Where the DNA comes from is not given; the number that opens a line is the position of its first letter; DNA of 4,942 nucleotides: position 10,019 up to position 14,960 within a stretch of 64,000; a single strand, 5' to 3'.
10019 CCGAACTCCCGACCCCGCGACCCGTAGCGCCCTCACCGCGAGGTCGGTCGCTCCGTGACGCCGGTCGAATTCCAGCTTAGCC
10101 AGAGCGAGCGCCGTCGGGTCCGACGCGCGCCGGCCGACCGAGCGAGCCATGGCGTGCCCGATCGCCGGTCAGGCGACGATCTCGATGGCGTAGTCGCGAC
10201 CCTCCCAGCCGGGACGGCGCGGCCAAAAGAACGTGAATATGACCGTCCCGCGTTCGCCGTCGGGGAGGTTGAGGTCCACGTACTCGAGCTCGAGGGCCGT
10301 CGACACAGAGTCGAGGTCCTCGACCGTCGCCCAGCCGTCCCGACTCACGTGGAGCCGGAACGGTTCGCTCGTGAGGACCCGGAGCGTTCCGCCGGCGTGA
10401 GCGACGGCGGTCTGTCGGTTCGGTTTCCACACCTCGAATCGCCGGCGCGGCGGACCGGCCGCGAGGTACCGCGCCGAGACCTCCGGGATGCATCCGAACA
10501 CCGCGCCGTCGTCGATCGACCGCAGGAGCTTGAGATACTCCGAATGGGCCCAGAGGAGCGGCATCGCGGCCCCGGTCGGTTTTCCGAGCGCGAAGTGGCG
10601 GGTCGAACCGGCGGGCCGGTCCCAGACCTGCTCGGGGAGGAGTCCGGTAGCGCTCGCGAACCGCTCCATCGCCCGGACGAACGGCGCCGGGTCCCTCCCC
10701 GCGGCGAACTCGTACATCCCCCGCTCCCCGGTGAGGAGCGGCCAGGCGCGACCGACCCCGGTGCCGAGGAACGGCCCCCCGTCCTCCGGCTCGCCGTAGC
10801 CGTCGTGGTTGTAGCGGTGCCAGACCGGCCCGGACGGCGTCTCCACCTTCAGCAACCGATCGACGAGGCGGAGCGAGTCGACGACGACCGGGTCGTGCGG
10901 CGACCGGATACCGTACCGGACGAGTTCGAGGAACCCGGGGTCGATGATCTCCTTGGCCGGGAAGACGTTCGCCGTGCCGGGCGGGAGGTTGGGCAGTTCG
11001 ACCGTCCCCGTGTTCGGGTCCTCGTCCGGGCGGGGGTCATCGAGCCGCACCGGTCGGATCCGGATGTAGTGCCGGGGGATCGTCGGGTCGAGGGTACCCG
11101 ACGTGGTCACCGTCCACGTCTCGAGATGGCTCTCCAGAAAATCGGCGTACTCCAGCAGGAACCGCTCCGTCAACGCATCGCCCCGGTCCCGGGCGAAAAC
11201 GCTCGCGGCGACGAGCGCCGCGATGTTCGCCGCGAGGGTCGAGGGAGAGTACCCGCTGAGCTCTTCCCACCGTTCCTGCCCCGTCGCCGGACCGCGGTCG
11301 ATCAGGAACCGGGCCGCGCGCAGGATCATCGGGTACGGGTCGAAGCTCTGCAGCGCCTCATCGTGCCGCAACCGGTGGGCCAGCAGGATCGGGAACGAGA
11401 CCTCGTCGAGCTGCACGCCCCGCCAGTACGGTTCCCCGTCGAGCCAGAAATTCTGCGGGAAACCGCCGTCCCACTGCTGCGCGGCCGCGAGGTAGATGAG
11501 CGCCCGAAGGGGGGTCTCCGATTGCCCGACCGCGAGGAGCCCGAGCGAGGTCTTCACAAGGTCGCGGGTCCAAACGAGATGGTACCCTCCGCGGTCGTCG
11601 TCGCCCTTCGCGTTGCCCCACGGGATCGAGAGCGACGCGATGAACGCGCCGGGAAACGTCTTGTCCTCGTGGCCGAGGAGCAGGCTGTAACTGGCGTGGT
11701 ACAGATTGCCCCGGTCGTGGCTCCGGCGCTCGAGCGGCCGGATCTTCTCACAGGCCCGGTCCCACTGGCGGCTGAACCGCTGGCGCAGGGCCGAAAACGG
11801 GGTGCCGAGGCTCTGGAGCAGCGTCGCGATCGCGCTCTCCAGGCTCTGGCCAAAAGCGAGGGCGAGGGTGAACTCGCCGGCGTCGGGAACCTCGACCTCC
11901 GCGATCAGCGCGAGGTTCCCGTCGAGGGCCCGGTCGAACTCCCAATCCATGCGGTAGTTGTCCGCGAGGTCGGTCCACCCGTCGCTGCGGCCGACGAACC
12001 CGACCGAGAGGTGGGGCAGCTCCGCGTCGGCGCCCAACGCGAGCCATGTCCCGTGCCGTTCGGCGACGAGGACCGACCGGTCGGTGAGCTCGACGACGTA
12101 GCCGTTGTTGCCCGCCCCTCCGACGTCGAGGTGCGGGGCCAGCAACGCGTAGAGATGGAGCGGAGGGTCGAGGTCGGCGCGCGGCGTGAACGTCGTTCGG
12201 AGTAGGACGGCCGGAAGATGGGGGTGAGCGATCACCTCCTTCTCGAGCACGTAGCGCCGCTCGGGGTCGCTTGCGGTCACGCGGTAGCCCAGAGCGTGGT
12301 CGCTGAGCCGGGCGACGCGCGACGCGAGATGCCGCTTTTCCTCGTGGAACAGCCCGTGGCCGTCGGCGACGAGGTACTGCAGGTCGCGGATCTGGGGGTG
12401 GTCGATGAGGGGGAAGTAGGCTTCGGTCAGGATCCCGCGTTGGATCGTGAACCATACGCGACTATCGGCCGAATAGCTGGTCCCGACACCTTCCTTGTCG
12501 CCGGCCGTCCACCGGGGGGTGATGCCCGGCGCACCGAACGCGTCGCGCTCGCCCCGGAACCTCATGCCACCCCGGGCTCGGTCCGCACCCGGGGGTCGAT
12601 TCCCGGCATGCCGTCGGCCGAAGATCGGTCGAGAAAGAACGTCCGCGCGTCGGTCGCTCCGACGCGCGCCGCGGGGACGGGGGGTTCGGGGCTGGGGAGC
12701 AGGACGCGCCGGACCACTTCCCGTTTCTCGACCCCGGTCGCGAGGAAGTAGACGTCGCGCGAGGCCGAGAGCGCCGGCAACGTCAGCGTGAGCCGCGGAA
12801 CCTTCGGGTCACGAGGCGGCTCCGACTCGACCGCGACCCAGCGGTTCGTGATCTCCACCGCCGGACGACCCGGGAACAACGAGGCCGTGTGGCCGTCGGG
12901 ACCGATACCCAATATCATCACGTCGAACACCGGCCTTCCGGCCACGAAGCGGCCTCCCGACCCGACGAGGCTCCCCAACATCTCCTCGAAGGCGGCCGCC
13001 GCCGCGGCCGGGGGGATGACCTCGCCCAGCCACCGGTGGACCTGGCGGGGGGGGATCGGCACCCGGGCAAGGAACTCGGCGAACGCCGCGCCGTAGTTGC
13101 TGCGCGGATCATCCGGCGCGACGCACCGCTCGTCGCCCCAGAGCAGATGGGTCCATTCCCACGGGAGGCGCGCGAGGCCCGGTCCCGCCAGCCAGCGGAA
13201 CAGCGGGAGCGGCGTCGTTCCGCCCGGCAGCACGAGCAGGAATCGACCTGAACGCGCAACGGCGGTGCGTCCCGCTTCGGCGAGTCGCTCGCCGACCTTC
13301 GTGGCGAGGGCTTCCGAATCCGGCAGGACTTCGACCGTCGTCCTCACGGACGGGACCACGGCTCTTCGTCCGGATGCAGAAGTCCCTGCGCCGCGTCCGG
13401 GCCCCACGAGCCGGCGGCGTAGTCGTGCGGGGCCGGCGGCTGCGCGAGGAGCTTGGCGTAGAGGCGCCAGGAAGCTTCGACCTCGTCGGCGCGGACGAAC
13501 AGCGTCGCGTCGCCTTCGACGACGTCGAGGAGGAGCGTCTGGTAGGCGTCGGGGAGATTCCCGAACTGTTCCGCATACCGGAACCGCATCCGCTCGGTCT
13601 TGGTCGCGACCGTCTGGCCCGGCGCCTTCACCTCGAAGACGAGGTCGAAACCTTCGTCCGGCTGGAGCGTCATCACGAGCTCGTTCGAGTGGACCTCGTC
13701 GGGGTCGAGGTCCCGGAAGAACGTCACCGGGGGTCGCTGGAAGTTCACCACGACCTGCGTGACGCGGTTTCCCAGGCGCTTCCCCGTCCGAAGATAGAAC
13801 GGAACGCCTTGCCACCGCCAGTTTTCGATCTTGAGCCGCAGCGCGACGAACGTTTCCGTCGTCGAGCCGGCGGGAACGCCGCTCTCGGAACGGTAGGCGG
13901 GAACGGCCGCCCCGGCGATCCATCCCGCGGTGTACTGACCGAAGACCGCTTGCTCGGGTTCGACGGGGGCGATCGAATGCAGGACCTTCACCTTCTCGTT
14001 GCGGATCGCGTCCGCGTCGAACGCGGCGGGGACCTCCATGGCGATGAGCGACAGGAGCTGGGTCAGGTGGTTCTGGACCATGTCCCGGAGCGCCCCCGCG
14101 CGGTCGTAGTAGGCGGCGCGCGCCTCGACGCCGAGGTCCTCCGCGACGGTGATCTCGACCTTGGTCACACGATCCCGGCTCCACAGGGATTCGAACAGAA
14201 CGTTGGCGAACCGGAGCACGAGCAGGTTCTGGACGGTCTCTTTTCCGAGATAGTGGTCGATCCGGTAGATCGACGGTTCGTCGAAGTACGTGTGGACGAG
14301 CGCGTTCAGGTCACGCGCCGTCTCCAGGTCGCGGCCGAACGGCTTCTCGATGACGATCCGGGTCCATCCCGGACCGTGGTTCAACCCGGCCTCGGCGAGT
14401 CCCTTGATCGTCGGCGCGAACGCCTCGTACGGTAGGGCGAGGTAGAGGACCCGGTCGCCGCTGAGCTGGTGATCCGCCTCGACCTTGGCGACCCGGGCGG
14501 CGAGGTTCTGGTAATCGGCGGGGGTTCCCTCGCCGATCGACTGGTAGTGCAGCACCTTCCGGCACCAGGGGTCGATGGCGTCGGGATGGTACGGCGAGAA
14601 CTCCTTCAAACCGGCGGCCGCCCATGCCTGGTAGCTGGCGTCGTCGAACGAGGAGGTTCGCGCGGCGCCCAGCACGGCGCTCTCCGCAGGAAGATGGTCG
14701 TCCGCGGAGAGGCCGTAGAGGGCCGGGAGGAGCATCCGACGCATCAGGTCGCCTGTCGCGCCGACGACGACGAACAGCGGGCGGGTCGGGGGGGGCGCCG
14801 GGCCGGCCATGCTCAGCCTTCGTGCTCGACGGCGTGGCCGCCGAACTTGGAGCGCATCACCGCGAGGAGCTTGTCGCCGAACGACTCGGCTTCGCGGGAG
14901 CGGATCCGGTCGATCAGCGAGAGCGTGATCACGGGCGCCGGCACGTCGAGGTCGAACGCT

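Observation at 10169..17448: Canonical bacterial-type oxidative pentose-phosphate operon (pgi-gnd-zwf-pgl) fused to a glucoamylase gene in an archaeal context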

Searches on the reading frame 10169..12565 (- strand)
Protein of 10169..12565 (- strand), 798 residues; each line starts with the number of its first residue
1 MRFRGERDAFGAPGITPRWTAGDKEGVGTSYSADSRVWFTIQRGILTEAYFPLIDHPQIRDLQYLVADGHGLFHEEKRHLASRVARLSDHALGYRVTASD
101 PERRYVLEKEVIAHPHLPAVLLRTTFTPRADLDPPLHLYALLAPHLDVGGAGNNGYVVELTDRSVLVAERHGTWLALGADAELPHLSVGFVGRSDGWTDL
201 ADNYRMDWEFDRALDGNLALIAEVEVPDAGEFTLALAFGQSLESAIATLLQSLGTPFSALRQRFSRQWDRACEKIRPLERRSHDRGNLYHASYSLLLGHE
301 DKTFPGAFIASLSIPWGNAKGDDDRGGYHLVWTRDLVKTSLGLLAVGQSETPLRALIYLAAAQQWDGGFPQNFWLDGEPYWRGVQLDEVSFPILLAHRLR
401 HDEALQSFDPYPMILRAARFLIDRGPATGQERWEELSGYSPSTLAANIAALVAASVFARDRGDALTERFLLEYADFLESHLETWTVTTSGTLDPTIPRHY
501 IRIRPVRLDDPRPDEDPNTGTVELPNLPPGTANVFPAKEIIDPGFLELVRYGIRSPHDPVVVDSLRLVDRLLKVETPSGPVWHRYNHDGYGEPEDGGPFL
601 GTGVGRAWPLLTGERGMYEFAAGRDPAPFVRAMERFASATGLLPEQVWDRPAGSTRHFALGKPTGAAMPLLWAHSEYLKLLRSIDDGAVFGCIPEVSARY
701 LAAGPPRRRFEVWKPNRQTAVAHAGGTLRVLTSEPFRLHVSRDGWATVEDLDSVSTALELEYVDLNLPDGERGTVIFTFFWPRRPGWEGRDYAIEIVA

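Call 6: search_protein_families(library=pfam, proteins=[window:10169-12565:-])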
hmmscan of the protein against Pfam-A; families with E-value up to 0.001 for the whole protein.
window:10169-12565:- (798 aa): 2 families
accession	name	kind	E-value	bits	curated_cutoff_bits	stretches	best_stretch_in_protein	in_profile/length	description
PF09137.17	Glucodextran_N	-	3.5e-93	312.5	24.1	1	9-270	1-260/263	Glucodextranase, domain N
PF00723.27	Glyco_hydro_15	-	5e-28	98.6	22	1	287-680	5-425/427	Glycosyl hydrolases family 15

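Call 7: search_protein_families(library=ncbifam, proteins=[window:10169-12565:-])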
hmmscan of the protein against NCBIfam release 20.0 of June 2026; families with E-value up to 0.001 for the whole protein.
window:10169-12565:- (798 aa): 2 families
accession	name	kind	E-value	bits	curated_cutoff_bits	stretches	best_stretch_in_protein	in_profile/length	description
TIGR01535.1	glucan_glucosid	equivalog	2e-204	680.8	741.9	1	35-700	1-662/662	glucan 1,4-alpha-glucosidase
TIGR01577.1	oligosac_amyl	hypoth_equivalog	1.3e-16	60.4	820.7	1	146-478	108-450/616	oligosaccharide amylase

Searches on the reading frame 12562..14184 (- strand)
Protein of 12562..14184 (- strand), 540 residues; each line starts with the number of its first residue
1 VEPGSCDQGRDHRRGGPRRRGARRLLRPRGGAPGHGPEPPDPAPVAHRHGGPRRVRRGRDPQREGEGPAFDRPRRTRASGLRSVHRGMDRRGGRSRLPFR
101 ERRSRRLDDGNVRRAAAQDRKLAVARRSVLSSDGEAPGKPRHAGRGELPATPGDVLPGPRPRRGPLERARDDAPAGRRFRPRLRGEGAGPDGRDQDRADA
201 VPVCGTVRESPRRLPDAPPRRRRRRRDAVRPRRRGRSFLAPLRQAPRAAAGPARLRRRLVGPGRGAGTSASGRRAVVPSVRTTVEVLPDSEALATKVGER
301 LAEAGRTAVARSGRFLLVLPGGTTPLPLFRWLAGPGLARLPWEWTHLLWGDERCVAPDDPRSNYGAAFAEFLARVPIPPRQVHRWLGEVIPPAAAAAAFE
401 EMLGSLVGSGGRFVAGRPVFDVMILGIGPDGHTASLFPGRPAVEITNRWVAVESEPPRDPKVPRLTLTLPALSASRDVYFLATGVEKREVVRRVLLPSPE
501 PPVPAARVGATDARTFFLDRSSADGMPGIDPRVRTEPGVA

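Call 6: search_protein_families(library=pfam, proteins=[window:12562-14184:-])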
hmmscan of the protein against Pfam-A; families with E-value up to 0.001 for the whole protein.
window:12562-14184:- (540 aa): 1 family
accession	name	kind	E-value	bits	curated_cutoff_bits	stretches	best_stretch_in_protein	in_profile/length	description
PF01182.26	Glucosamine_iso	-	3.7e-63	213.8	27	1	288-515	1-223/225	Glucosamine-6-phosphate isomerases/6-phosphogluconolactonase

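Call 7: search_protein_families(library=ncbifam, proteins=[window:12562-14184:-])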
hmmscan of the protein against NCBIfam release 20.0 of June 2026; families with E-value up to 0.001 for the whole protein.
window:12562-14184:- (540 aa): 2 families
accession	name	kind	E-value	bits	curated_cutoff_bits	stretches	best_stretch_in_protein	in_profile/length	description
TIGR01198.1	pgl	equivalog_domain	7.6e-53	179.4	124.45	1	286-521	1-229/234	6-phosphogluconolactonase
NF002557.0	PRK02122.1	subfamily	1.7e-05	23.1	384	1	281-524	28-273/653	glucosamine-6-phosphate deaminase-like protein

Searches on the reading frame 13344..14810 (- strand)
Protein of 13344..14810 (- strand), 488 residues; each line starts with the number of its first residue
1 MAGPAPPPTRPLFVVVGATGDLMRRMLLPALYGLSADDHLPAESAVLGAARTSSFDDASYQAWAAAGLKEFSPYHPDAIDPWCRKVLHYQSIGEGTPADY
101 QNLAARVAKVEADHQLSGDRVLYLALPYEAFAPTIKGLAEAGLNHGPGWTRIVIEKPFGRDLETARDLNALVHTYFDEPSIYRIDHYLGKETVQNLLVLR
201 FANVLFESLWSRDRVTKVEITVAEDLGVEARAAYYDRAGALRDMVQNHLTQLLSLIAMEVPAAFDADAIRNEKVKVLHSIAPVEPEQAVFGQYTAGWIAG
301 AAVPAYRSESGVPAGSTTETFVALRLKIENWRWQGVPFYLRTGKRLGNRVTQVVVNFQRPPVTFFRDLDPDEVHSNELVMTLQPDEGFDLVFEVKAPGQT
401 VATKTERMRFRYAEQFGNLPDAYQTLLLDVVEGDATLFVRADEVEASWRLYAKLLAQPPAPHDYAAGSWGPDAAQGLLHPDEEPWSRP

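Call 18: find_related_loci(query=window:13344-14810:-, collection=genome_contigs, flank=8000)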
Query window:13344-14810:- (488 aa) in genome_contigs; peptide patterns used: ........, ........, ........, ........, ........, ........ (x = any residue, [..] = any of these).
599 stretches matched a pattern (row limit reached: there are more); 541 encode a relative of the query (tblastn E <= 1e-3); the best 80 are kept; 80 distinct loci.
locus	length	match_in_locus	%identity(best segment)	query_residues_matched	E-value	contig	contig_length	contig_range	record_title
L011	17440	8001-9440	80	9-488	0e+0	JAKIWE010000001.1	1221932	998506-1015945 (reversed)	MAG: Thermoplasmata archaeon isolate AcS5-107 NODE_1_length_1221932_cov_20.113987, whole genome shotgun sequence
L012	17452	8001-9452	74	5-488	0e+0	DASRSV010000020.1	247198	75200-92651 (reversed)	MAG TPA_asm: Thermoplasmata archaeon isolate SMAG_U6321 k141_642692, whole genome shotgun sequence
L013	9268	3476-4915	60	8-486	0e+0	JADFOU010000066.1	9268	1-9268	MAG: candidate division TA06 bacterium isolate B6T1B8 B6T1B8_NODE15323, whole genome shotgun sequence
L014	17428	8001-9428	61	12-486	0e+0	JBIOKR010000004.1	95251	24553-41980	MAG: Candidatus Lutacidiplasmatales archaeon isolate GcC5-34 k141_582966_length_95251_cov_55.0000, whole genome shotgun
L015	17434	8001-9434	61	12-484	0e+0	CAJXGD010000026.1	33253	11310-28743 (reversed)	TPA_asm: uncultured bacterium isolate SRR4028170_bin.16_MetaBAT_v2.12.1_MAG genome assembly, contig: NODE_307_length_332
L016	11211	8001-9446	60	10-488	0e+0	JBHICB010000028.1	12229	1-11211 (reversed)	MAG: Candidatus Hydrothermarchaeales archaeon isolate FS_2_bin.2 NODE_590_length_12229_cov_4.636767, whole genome shotgu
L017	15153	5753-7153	61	12-478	0e+0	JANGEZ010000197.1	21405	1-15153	MAG: Candidatus Methylomirabilis sp. bin48 c_000000046815, whole genome shotgun sequence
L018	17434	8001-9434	61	1-478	0e+0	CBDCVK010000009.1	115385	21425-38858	MAG: Terriglobia bacterium isolate fbd17eb3-4d9a-4a8b-b5d4-e7992758775e genome assembly, contig: contig_9, whole genome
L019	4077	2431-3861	61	1-478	0e+0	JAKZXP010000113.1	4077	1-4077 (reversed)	MAG: Terriglobia bacterium isolate Langseth_Bin_00166 Langseth_Bin_00166_000000000113, whole genome shotgun sequence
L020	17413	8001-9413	60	12-485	0e+0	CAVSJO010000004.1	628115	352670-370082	MAG: uncultured Gemmatimonadales bacterium isolate MFD01721.bin.1.274 genome assembly, contig: contig_25267, whole genom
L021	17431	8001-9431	59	10-485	0e+0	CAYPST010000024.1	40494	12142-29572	MAG TPA_asm: uncultured bacterium isolate SRP141376_co1_385 genome assembly, contig: NODE_2313_length_40494_cov_5.915403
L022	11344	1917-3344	59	12-488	0e+0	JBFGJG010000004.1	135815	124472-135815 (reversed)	MAG: Gemmatimonadales bacterium isolate Mix_sand03.2021.01.D.106 k141_2553307_length_135815_cov_18.7993, whole genome sh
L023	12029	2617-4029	59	12-485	0e+0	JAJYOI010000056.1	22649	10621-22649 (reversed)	MAG: Bacteroidetes bacterium isolate DBS2-5.bin30 NODE_2056_length_22649_cov_2.796732, whole genome shotgun sequence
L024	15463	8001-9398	58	12-478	0e+0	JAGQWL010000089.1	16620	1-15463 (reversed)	MAG: Bacteroidetes bacterium isolate HKST-UBA127 k127_575313, whole genome shotgun sequence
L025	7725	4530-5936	59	4-474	0e+0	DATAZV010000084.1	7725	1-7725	MAG TPA_asm: Burkholderiales bacterium isolate SMAG_U5714 k141_595161, whole genome shotgun sequence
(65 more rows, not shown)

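Call 69: search_solved_structures(query=window:13344-14810:-, show_alignments=2, max_evalue=1e-20)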
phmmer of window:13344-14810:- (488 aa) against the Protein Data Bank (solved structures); distinct sequences matched with E-value up to 1e-20: 42.
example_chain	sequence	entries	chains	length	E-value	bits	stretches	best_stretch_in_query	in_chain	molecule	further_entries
9emm_A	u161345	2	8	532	1e-129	436.9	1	11-487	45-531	Glucose-6-phosphate 1-dehydrogenase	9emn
8fuy_A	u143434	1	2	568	5.4e-102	345.4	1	9-476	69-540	Glucose-6-phosphate 1-dehydrogenase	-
8u2w_A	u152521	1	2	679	9.3e-102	344.7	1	9-476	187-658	Acetyl-coenzyme A synthetase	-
7xhl_A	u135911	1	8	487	2.6e-99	336.6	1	13-485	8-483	Glucose 6-Phosphate Dehydrogenase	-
7xhp_A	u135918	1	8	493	9.7e-99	334.7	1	13-485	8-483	Glucose 6-Phosphate Dehydrogenase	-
6d23_A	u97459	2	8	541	6.4e-98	332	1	13-478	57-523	Glucose-6-phosphate 1-dehydrogenase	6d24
5aq1_A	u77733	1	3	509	3.5e-97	329.5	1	12-478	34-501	GLUCOSE-6-PHOSPHATE DEHYDROGENASE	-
7zhx_A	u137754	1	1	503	1.1e-92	314.7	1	13-475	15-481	Glucose-6-phosphate 1-dehydrogenase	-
7zhy_A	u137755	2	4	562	1.3e-92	314.5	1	13-475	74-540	Glucose-6-phosphate 1-dehydrogenase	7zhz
7zht_A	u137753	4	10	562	1.6e-92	314.2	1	13-475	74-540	Glucose-6-phosphate 1-dehydrogenase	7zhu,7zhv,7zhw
9vp5_A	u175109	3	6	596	2.7e-92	313.4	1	13-475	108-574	Glucose-6-phosphate 1-dehydrogenase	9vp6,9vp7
6vaq_A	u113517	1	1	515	7.3e-92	312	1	11-478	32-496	Glucose-6-phosphate 1-dehydrogenase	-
7zve_G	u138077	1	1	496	1.7e-91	310.8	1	11-478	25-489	Glucose-6-phosphate 1-dehydrogenase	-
2bh9_A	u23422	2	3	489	1.7e-91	310.8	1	12-478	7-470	GLUCOSE-6-PHOSPHATE 1-DEHYDROGENASE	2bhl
7zve_C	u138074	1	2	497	1.7e-91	310.8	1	11-478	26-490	Glucose-6-phosphate 1-dehydrogenase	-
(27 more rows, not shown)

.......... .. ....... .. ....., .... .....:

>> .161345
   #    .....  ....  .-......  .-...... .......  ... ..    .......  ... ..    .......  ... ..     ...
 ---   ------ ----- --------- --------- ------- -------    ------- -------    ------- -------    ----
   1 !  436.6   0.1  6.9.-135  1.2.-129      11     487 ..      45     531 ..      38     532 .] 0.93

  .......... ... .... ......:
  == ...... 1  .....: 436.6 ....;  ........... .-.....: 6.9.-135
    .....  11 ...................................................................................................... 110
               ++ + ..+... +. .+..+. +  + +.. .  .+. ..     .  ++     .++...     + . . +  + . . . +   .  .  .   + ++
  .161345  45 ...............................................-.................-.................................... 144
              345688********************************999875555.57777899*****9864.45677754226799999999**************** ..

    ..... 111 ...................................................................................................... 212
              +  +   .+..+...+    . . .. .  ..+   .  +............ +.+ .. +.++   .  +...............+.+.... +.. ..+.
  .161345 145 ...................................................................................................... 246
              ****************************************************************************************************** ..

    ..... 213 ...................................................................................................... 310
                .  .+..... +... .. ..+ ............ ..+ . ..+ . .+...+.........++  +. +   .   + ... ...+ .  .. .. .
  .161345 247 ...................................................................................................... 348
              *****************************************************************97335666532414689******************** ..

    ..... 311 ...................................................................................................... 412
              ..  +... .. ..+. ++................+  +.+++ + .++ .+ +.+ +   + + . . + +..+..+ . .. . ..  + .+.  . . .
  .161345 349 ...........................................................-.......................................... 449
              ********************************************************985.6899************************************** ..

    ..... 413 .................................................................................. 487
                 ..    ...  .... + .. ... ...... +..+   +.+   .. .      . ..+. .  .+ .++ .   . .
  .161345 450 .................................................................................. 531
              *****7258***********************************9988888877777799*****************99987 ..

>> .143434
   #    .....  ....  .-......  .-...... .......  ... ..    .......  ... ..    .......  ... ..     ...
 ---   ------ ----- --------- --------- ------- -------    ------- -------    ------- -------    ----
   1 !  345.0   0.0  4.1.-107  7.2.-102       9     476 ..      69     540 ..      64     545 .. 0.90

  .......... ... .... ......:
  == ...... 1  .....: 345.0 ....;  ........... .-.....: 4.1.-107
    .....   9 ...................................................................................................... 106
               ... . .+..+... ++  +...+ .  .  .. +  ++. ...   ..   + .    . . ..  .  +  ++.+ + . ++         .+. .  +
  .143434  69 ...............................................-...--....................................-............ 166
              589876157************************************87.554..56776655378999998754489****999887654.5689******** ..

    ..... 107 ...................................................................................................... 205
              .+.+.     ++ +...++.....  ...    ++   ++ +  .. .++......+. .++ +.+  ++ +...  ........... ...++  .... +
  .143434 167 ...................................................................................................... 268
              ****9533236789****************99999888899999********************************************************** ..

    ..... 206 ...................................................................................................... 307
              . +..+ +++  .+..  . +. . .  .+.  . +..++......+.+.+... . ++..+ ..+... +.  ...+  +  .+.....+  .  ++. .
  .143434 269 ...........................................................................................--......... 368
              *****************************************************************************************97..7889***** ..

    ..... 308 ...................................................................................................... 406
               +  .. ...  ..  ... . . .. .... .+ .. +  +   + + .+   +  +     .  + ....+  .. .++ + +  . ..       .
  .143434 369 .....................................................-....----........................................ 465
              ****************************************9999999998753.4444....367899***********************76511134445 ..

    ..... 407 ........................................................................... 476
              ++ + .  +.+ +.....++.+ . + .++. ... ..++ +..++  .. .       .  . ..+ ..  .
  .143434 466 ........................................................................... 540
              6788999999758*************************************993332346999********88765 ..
